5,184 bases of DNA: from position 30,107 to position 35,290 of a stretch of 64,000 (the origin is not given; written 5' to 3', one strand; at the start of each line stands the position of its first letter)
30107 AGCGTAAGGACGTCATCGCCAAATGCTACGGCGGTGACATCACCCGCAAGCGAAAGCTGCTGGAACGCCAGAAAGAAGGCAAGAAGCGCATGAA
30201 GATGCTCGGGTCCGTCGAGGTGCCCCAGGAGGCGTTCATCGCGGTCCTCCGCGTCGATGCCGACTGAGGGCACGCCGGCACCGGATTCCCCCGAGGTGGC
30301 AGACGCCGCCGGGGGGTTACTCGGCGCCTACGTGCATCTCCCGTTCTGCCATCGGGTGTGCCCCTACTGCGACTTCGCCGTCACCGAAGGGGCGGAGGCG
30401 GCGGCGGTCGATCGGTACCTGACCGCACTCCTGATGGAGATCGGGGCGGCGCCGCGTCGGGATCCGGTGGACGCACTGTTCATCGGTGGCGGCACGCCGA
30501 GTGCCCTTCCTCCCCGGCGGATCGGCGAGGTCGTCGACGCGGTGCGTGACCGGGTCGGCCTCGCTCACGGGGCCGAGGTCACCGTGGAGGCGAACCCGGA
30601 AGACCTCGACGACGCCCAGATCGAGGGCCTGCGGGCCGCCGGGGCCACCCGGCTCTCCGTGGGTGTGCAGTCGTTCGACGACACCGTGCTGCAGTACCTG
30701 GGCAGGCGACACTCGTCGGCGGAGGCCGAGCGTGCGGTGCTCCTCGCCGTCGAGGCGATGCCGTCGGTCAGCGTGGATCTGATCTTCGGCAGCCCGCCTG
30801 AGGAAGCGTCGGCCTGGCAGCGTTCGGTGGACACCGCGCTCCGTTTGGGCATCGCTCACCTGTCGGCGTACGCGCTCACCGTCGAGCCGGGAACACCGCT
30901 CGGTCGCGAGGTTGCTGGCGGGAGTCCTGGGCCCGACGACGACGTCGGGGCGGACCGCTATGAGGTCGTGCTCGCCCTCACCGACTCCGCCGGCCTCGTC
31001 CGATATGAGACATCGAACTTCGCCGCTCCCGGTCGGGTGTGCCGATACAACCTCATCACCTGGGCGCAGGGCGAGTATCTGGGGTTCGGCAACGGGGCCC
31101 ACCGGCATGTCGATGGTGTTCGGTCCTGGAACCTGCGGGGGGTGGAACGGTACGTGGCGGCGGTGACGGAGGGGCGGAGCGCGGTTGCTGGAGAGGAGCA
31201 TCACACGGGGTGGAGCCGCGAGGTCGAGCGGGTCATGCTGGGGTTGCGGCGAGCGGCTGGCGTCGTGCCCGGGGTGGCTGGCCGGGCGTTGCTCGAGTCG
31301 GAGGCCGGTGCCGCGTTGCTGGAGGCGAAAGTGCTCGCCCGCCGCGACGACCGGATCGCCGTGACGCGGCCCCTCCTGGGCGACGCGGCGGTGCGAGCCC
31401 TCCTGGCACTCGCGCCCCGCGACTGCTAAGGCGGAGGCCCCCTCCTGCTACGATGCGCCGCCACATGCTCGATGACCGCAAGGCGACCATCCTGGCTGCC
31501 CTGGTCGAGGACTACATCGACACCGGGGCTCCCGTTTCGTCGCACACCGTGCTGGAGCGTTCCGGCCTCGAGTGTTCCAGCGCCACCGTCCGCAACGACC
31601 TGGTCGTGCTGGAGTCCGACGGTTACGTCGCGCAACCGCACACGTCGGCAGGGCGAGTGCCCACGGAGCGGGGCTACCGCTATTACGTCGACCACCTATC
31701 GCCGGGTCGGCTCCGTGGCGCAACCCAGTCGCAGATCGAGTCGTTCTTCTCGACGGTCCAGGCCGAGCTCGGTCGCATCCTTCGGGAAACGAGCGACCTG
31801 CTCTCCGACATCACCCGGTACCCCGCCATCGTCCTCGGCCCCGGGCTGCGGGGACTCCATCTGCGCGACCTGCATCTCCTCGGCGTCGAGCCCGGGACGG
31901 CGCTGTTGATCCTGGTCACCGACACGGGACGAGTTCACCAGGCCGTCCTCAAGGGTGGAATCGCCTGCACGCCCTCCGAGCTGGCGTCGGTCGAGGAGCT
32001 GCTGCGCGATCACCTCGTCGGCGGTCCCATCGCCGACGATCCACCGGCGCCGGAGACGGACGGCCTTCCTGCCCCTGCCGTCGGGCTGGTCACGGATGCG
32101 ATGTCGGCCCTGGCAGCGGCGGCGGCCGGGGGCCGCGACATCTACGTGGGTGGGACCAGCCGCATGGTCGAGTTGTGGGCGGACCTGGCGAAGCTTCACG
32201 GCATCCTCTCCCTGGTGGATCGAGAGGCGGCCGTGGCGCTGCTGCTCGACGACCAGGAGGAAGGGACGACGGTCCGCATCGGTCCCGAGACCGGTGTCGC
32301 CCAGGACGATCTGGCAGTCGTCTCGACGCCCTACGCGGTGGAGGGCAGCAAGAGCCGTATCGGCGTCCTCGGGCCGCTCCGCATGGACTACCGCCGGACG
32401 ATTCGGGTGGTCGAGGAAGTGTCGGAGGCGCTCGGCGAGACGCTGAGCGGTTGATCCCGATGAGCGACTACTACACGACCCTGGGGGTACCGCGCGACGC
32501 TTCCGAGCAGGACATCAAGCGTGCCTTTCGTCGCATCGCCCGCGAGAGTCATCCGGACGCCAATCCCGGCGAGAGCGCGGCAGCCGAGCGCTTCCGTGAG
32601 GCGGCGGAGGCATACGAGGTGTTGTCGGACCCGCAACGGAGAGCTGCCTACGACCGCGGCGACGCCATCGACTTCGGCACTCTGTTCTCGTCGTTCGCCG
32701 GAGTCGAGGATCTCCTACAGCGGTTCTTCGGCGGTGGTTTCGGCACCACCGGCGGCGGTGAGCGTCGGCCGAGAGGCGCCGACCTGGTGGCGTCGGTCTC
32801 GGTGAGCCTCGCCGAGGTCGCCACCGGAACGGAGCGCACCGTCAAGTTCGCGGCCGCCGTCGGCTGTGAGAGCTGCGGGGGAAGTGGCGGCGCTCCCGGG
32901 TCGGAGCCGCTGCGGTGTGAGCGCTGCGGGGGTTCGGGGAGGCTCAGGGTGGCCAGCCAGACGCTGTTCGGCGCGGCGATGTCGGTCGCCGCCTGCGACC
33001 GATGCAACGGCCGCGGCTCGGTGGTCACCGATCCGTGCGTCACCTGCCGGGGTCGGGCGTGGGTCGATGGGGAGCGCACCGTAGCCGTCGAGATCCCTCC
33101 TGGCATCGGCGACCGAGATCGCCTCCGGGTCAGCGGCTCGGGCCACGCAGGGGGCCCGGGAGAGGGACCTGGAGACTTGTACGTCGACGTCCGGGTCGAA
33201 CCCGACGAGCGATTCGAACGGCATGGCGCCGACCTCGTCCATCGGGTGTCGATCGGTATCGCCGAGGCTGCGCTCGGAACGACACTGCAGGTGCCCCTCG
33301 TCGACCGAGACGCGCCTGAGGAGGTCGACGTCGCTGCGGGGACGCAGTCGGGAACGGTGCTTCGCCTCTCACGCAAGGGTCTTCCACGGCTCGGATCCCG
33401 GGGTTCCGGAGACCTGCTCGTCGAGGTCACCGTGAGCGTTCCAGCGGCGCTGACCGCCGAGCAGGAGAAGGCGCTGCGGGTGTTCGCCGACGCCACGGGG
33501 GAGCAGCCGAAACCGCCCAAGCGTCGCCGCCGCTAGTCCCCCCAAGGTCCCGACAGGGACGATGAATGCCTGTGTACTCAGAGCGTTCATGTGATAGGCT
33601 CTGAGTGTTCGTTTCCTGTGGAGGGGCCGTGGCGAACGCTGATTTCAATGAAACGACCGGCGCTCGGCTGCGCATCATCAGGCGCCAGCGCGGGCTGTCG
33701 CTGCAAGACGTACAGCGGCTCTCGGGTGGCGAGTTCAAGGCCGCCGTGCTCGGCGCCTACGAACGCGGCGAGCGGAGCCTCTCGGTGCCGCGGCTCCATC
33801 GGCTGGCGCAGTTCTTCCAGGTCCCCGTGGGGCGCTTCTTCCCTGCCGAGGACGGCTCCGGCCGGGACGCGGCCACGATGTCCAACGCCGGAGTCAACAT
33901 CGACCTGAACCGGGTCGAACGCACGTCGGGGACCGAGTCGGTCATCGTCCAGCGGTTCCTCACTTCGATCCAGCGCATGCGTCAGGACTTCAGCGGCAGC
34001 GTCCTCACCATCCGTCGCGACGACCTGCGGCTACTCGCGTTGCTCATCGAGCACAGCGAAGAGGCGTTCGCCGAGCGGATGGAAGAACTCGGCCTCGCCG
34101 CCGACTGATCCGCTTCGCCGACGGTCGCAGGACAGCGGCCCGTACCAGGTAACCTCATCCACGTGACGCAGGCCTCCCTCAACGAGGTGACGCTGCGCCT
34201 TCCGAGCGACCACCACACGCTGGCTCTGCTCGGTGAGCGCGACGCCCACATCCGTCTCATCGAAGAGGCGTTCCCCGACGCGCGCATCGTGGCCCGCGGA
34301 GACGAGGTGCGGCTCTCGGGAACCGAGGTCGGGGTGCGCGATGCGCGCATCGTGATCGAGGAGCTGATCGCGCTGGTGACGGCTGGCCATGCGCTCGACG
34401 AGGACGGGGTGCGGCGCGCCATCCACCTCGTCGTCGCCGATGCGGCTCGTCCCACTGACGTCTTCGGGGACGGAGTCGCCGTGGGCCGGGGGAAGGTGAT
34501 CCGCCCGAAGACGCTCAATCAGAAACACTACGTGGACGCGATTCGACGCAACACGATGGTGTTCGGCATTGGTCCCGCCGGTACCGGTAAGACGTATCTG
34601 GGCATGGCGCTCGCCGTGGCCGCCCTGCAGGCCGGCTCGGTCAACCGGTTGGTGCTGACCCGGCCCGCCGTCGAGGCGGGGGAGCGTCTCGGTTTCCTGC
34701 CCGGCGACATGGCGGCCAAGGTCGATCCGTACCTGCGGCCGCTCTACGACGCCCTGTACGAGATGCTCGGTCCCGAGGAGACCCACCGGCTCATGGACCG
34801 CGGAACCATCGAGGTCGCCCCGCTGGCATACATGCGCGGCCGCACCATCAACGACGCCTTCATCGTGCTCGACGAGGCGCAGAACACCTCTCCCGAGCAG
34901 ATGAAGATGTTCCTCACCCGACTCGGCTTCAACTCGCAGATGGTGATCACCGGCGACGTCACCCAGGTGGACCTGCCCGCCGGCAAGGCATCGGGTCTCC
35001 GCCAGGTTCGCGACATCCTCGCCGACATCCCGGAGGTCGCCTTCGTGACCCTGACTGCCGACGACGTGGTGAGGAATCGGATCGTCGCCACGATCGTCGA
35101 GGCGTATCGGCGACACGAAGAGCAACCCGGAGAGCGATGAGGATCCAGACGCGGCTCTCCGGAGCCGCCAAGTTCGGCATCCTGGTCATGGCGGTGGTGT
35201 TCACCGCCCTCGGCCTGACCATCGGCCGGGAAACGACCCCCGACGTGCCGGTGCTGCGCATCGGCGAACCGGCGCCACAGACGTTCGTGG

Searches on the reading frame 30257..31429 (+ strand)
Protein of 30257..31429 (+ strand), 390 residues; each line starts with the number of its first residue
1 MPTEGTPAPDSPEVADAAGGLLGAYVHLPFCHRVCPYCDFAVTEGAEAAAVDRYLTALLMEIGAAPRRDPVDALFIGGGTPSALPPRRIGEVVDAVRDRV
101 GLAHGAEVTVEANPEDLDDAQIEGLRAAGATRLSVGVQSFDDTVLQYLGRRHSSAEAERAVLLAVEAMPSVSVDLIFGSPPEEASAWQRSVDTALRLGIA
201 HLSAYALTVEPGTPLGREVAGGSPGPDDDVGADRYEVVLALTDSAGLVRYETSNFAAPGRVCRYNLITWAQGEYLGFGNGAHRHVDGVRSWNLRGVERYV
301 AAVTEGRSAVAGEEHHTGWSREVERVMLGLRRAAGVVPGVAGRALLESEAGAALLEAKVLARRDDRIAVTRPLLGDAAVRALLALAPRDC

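Call 45: search_protein_families(library=pfam, proteins=[window:30257-31429:+], max_evalue=0.001)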
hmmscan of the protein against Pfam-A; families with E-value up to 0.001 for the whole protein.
window:30257-31429:+ (390 aa): 1 family
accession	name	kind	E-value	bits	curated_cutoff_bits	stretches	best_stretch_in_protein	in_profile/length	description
PF04055.27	Radical_SAM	-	1e-22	81.5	29.5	1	25-189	1-161/166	Radical SAM superfamily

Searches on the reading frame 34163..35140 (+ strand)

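Call 45: search_protein_families(library=pfam, proteins=[window:34163-35140:+], max_evalue=0.001)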
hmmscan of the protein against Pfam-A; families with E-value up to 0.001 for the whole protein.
window:34163-35140:+ (325 aa): 5 families
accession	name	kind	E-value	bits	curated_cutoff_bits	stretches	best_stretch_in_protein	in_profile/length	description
PF02562.22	PhoH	-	9.3e-95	316.4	27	1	113-315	2-204/205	PhoH-like protein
PF13245.12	AAA_19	-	5.1e-08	33.6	25.1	1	120-269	1-129/134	AAA domain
PF13604.12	AAA_30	-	2.5e-07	31.1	27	1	119-269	5-128/191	AAA domain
PF01695.23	IstB_IS21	-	5e-05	23.3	24.1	1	118-162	80-124/238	IstB-like ATP binding protein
PF13401.12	AAA_22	-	9.4e-05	23.2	27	1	131-255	6-109/130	AAA domain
